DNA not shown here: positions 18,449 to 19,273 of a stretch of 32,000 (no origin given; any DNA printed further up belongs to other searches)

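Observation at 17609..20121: XRE-controlled cassette of four to five unassignable proteins beside an IS remnant: candidate novel accessory system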

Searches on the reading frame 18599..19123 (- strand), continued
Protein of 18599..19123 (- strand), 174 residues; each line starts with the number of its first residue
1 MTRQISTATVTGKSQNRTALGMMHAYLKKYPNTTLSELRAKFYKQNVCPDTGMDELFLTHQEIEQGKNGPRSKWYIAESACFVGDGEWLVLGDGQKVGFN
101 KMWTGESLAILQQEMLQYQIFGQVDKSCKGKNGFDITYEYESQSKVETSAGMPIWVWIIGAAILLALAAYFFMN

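Call 83: search_protein_families(library=pfam, alignment_id=A9, max_evalue=0.00001)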
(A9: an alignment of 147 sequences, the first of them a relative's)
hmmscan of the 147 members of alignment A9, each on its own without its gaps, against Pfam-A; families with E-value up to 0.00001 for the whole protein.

A. member 1, L011:5003-5848:- (281 aa): 2 families
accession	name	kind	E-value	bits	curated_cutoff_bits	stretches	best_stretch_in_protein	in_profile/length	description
PF00702.32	Hydrolase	-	3.7e-21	76.8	26.4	1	45-223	2-191/191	haloacid dehalogenase-like hydrolase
PF13419.12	HAD_2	-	6.4e-21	75.7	23.8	1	47-229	1-178/178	Haloacid dehalogenase-like hydrolase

B. families by the number of members that match (of 147 scanned): 125 families (the first 25 are shown)
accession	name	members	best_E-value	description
PF00069.31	Pkinase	13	5.1e-37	Protein kinase domain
PF07714.23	PK_Tyr_Ser-Thr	13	1.7e-25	Protein tyrosine and serine/threonine kinase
PF03109.22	ABC1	9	1.3e-09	ABC1 atypical kinase-like domain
PF14014.11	DUF4230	8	1.2e-32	Protein of unknown function (DUF4230)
PF13635.12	DUF4143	5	1.6e-42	Domain of unknown function (DUF4143)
PF13173.12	AAA_14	5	9.8e-28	AAA domain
PF01636.29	APH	5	8.8e-08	Phosphotransferase enzyme family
PF13306.12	LRR_5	2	1.8e-242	BspA type Leucine rich repeat region (6 copies)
PF01470.22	Peptidase_C15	2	4e-71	Pyroglutamyl peptidase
PF00230.25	MIP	2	4.6e-54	Major intrinsic protein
PF13562.11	NTP_transf_4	2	1.3e-41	Sugar nucleotidyl transferase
PF07693.20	KAP_NTPase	2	2.3e-35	KAP family P-loop domain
PF21818.3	DUF6884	2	3.5e-35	Family of unknown function (DUF6884)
PF13149.12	Mfa_like_1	2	1.5e-29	Fimbrillin-like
PF20815.3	GIY_YIG_2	2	1.4e-24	GIY-YIG catalytic domain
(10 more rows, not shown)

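Call 85: search_protein_families(library=pfam, proteins=[L047:8116-9981:+, L044:6633-8030:+, L044:12175-12990:+, L017:7591-8490:+, L041:5330-5917:-, L008:11330-11791:+, L008:11818-12102:+, L015:10400-11311:+], max_evalue=0.01)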
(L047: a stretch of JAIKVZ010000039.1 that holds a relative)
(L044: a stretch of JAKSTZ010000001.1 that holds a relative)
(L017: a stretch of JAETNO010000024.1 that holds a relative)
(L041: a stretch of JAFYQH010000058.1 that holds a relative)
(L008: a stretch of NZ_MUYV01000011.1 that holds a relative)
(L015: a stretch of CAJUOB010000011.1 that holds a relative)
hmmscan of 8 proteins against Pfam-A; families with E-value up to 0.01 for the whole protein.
L047:8116-9981:+ (622 aa): 3 families
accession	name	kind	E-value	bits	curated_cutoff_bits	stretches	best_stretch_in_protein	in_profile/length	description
PF13306.12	LRR_5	-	2.5e-58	195.9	27.7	2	114-236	2-122/127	BspA type Leucine rich repeat region (6 copies)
PF13855.12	LRR_8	-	1e-06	28.8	27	0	110-153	11-55/61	Leucine rich repeat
PF04391.17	DUF533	-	0.0012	18.9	29.6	1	277-332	60-112/178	Protein of unknown function (DUF533)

L044:6633-8030:+ (466 aa): 4 families
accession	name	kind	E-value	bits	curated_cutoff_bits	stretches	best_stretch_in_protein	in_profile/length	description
PF00069.31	Pkinase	-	8.7e-34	117.5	31.7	1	35-206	16-188/263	Protein kinase domain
PF07714.23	PK_Tyr_Ser-Thr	-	6.1e-25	88.4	23.1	1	41-216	28-205/258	Protein tyrosine and serine/threonine kinase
PF03109.22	ABC1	-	8.9e-06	25.5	22.9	1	66-165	123-216/244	ABC1 atypical kinase-like domain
PF01636.29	APH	-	8.4e-05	22.9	23.2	1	129-164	162-198/239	Phosphotransferase enzyme family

L044:12175-12990:+ (272 aa): 0 families

L017:7591-8490:+ (300 aa): 0 families

L041:5330-5917:- (195 aa): 0 families

L008:11330-11791:+ (154 aa): 0 families

L008:11818-12102:+ (95 aa): 1 family
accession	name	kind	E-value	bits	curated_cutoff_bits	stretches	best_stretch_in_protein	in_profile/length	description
PF14020.11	DUF4236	-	4e-22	78.9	27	1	7-61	1-55/55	Protein of unknown function (DUF4236)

L015:10400-11311:+ (304 aa): 0 families

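Call 93: search_protein_families(library=padloc, alignment_id=A9, max_evalue=1e-10)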
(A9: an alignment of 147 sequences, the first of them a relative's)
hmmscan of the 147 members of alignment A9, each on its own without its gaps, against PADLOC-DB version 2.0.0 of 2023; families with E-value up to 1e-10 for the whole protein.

A. member 1, L011:5003-5848:- (281 aa): 0 families

B. families by the number of members that match (of 147 scanned): 104 families (the first 25 are shown)
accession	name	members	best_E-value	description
PDLC04047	PD-T4-6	13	1.4e-47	-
PDLC04053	PD-T4-6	13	8.4e-47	-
PDLC04042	PD-T4-6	13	4.7e-46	-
PDLC04061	PD-T4-6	13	5.7e-45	-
PDLC04138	mad6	13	4.3e-44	mads_6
PDLC04057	PD-T4-6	13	5.3e-41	-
PDLC04043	PD-T4-6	13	2.7e-40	-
PDLC04060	PD-T4-6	13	2e-39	-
PDLC04039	PD-T4-6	13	5.8e-38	-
PDLC04054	PD-T4-6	13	3.7e-37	-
PDLC04052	PD-T4-6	13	1.3e-34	-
PDLC04040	PD-T4-6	13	5.9e-34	-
PDLC04048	PD-T4-6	13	3.4e-33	-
PDLC04041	PD-T4-6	13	3.7e-30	-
PDLC04055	PD-T4-6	13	5.6e-30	-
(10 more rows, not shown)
